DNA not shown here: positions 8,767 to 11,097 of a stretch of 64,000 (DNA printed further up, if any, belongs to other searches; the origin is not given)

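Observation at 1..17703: About 17.7 kb ABC-transporter-dependent surface glycan locus (WecB, three GT4, Wzm/Wzt, UDP-sugar dehydrogenase, TagF-like, NulO module)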

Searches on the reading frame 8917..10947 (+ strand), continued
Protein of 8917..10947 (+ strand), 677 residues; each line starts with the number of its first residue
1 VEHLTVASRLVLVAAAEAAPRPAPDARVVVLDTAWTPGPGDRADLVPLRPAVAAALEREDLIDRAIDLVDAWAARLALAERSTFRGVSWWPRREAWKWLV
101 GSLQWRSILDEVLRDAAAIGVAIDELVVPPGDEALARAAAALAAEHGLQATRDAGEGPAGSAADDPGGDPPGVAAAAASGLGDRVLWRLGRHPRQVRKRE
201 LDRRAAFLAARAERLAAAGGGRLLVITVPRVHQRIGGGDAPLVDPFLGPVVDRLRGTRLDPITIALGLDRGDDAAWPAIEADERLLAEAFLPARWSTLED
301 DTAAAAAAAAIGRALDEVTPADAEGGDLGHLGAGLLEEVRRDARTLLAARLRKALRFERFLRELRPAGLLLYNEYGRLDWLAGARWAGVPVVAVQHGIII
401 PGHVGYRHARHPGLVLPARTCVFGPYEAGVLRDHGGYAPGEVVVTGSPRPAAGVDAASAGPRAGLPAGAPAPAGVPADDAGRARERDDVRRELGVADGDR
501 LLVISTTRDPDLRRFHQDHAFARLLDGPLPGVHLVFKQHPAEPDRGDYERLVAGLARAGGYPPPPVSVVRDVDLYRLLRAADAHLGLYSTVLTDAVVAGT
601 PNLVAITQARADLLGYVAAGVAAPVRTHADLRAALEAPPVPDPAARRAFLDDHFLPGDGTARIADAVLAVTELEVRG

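Call 74: find_encoding_contigs(protein=P0143, flank=10000, max_places=2)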
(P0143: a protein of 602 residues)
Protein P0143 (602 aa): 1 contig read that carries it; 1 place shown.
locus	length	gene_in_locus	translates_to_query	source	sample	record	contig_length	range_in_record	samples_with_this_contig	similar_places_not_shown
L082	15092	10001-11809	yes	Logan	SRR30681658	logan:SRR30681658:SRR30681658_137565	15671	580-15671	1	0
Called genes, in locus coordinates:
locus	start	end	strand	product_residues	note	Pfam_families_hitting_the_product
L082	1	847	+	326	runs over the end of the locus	PF00106:adh_short (weak), PF01073:3Beta_HSD, PF01370:Epimerase, PF02719:Polysacc_synt_2, PF04321:RmlD_sub_bind, PF07993:NAD_binding_4, PF16363:GDP_Man_Dehyd, PF13460:NAD_binding_10, +2 more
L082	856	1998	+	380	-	PF01041:DegT_DnrJ_EryC1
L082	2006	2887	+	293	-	-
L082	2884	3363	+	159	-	PF13302:Acetyltransf_3, PF00583:Acetyltransf_1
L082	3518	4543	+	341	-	PF03102:NeuB, PF08666:SAF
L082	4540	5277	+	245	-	PF02348:CTP_transf_3, PF12804:NTP_transf_3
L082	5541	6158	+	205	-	-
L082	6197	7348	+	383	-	-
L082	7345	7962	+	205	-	PF00117:GATase, PF07685:GATase_3, PF01174:SNO, PF07722:Peptidase_C26 (weak)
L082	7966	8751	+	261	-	PF00977:His_biosynth, PF00478:IMPDH (faint), PF03060:NMO (weak)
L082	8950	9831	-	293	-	PF01209:Ubie_methyltran, PF03291:mRNA_G-N7_MeTrfase (weak), PF13489:Methyltransf_23, PF06325:PrmA, PF13847:Methyltransf_31, PF08241:Methyltransf_11, PF08242:Methyltransf_12, PF13649:Methyltransf_25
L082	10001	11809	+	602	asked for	PF02350:Epimerase_2 (weak)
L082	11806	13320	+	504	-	PF01943:Polysacc_synt, PF13440:Polysacc_synt_3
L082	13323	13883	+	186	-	PF25087:GMPPB_C (faint), PF25084:LbH_EIF2B (faint), PF00132:Hexapep, PF14602:Hexapep_2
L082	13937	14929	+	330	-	PF00535:Glycos_transf_2, PF13506:Glyco_transf_21, PF13641:Glyco_tranf_2_3, PF13632:Glyco_trans_2_3 (weak)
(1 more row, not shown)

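Call 75: find_encoding_contigs(protein=P0151, flank=10000, max_places=2)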
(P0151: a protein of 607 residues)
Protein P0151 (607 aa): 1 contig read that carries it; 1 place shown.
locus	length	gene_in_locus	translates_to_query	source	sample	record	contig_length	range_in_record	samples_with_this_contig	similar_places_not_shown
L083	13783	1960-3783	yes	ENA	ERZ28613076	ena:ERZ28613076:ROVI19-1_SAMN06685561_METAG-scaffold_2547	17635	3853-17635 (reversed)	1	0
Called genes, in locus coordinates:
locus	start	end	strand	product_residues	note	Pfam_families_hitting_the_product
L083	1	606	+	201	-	?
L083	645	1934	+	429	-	PF04932:Wzy_C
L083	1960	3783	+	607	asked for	-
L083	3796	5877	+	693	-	PF01408:GFO_IDH_MocA, PF22725:GFO_IDH_MocA_C3, PF01073:3Beta_HSD, PF01370:Epimerase, PF05368:NmrA, PF07993:NAD_binding_4 (faint), PF13460:NAD_binding_10, PF16363:GDP_Man_Dehyd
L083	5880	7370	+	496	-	PF01943:Polysacc_synt, PF13440:Polysacc_synt_3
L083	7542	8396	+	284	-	PF01209:Ubie_methyltran, PF06325:PrmA (weak), PF13489:Methyltransf_23, PF13847:Methyltransf_31, PF08241:Methyltransf_11, PF08242:Methyltransf_12, PF13649:Methyltransf_25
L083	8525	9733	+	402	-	PF13439:Glyco_transf_4 (weak), PF00534:Glycos_transf_1, PF13692:Glyco_trans_1_4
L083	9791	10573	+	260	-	PF13489:Methyltransf_23, PF13847:Methyltransf_31, PF08241:Methyltransf_11, PF08242:Methyltransf_12, PF13649:Methyltransf_25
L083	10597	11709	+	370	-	PF01041:DegT_DnrJ_EryC1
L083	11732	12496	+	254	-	PF05711:TylF, PF13578:Methyltransf_24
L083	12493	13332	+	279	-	PF00456:Transketolase_N, PF13292:DXP_synthase_N (weak), PF00676:E1_dh (weak)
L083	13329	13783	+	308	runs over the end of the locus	PF02779:Transket_pyr, PF17147:PFOR_II (faint), PF22613:Transketolase_C_1 (weak), PF02780:Transketolase_C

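Call 76: find_encoding_contigs(protein=P0166, flank=10000, max_places=2)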
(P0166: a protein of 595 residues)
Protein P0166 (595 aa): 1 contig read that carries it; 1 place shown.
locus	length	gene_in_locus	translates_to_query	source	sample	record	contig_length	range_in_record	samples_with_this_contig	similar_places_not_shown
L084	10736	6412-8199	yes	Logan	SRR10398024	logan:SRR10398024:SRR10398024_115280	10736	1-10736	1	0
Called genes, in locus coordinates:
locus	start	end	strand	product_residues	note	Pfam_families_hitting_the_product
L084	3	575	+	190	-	?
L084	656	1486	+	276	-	PF03102:NeuB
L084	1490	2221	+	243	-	PF02348:CTP_transf_3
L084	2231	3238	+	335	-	PF01063:Aminotran_4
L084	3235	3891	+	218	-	PF13489:Methyltransf_23, PF13847:Methyltransf_31, PF08241:Methyltransf_11, PF08242:Methyltransf_12, PF13649:Methyltransf_25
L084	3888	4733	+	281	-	PF01261:AP_endonuc_2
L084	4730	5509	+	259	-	PF00106:adh_short, PF08659:KR (weak), PF13561:adh_short_C2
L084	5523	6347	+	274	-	PF00106:adh_short, PF13561:adh_short_C2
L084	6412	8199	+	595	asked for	PF13439:Glyco_transf_4 (weak)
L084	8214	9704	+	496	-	PF01943:Polysacc_synt, PF13440:Polysacc_synt_3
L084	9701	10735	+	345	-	?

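Call 77: find_encoding_contigs(protein=P0181, flank=10000, max_places=2)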
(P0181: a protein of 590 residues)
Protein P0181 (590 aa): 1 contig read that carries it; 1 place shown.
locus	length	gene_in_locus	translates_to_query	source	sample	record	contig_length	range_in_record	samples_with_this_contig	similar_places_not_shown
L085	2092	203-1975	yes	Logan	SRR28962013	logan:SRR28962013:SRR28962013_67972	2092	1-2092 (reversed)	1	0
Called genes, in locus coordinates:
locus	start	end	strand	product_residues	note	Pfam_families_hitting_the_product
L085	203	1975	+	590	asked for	-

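Call 86: search_protein_families(library=ncbifam, proteins=[L016:3-1277:+, L016:1304-2419:+], max_evalue=1e-10)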
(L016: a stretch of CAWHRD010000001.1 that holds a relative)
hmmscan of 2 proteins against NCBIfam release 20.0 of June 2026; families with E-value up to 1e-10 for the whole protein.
L016:3-1277:+ (425 aa): 7 families
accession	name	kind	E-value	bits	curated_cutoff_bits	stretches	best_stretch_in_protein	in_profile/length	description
TIGR03026.1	NDP-sugDHase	subfamily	6.3e-95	318.3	189.8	1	2-394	9-411/413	nucleotide sugar dehydrogenase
NF040825.1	UDPMaNacDH_Arch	equivalog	3.5e-73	246.8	750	1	2-348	9-355/418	UDP-N-acetyl-D-mannosamine dehydrogenase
NF008286.0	PRK11064.1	equivalog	3e-62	210.6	459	1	2-333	12-352/420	UDP-N-acetyl-D-mannosamine dehydrogenase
NF041297.1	UDPGDh_AglM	equivalog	6.6e-41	140.6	670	1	2-346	9-361/429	UDP-glucose 6-dehydrogenase AglM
NF047673.2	TeichurnBiosyTuaD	equivalog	1.1e-33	117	700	1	2-353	10-362/439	UDP-glucose 6-dehydrogenase TuaD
NF011729.0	PRK15182.1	equivalog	3.1e-33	115.2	592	1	2-377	15-391/425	Vi polysaccharide biosynthesis UDP-N-acetylglucosamine C-6 dehydrogenase TviB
NF011631.0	PRK15057.1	equivalog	6.7e-15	55.1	757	1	16-346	22-341/388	UDP-glucose 6-dehydrogenase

L016:1304-2419:+ (372 aa): 1 family
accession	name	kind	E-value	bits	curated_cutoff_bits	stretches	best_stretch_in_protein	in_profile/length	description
TIGR00236.1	wecB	equivalog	4.3e-71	240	210.15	1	3-336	1-332/366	non-hydrolyzing UDP-N-acetylglucosamine 2-epimerase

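Call 89: find_encoding_contigs(protein=P0005, flank=10000, max_places=1)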
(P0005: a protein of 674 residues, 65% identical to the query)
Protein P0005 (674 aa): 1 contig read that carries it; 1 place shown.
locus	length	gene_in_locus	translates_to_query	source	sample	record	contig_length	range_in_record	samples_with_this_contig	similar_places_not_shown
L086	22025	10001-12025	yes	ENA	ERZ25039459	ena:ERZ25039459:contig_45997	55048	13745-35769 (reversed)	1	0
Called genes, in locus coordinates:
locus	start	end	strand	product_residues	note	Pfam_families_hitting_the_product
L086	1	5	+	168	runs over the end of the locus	PF22725:GFO_IDH_MocA_C3, PF02894:GFO_IDH_MocA_C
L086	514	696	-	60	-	-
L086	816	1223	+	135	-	PF00984:UDPG_MGDP_dh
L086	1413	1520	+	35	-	-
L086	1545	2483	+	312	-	PF02350:Epimerase_2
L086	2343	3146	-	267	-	-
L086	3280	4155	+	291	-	PF00534:Glycos_transf_1, PF13692:Glyco_trans_1_4, PF13524:Glyco_trans_1_2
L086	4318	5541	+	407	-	PF00534:Glycos_transf_1, PF13692:Glyco_trans_1_4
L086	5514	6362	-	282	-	PF00005:ABC_tran, PF13555:AAA_29 (weak), PF13304:AAA_21 (weak)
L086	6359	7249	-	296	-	PF01061:ABC2_membrane (weak)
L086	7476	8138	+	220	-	PF13439:Glyco_transf_4, PF13579:Glyco_trans_4_4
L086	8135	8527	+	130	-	PF00534:Glycos_transf_1, PF13524:Glyco_trans_1_2, PF13692:Glyco_trans_1_4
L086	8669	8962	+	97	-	PF03446:NAD_binding_2 (weak), PF03721:UDPG_MGDP_dh_N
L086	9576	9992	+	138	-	PF03720:UDPG_MGDP_dh_C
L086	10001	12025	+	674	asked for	-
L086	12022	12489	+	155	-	PF02348:CTP_transf_3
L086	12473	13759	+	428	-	PF03102:NeuB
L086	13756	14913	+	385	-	PF02350:Epimerase_2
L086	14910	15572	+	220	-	PF17836:PglD_N, PF00132:Hexapep (faint)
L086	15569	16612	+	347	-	PF00571:CBS (faint), PF00483:NTP_transferase, PF12804:NTP_transf_3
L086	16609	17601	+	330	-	PF00106:adh_short (weak), PF01073:3Beta_HSD, PF01370:Epimerase, PF02719:Polysacc_synt_2, PF04321:RmlD_sub_bind, PF16363:GDP_Man_Dehyd, PF13460:NAD_binding_10, PF07993:NAD_binding_4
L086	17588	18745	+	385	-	PF01041:DegT_DnrJ_EryC1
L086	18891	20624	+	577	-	PF13624:SurA_N_3, PF13623:SurA_N_2 (weak), PF13616:Rotamase_3 (weak), PF13145:Rotamase_2 (weak), PF13616:Rotamase_3 (weak), PF00639:Rotamase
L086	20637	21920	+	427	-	PF01503:PRA-PH (faint), PF03819:MazG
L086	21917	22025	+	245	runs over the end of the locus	PF01138:RNase_PH, PF03725:RNase_PH_C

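Call 94: find_homologous_proteins(query=A4, max_evalue=0.00001)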
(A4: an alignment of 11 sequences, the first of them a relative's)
Query A4 (11 sequences) (595 aa, profile of the alignment): 13 proteins with E <= 0.00001 among 8000 candidates.
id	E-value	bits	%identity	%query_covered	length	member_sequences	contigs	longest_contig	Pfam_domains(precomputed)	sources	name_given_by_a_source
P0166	1.2e-218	746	100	100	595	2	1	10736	PF13439.13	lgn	-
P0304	5.9e-75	271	34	43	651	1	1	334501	-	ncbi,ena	-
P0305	1.5e-70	257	34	36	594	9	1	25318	-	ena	-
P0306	1.8e-65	240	36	47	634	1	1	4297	-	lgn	-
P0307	2.6e-64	236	36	36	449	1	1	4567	-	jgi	-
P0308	8.5e-59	218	33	45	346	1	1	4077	-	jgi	jgi:hypothetical protein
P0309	1.7e-54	204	29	48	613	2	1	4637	-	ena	-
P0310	1.7e-50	190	31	42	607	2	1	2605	-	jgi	jgi:hypothetical protein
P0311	1.3e-47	181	30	33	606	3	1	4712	-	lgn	-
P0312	2.2e-47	180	29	15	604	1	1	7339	-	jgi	jgi:hypothetical protein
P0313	9.7e-25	105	37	23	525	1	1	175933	PF12804.14,PF02348.26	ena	-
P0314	2.5e-10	58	-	-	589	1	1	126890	PF02350.26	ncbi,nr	ncbi:MAG: hypothetical protein K1X74_12540 [Pirellulales bacterium]|nr:hypothetical protein [Pirellu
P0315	3.0e-10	57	28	44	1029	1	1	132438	-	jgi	jgi:hypothetical protein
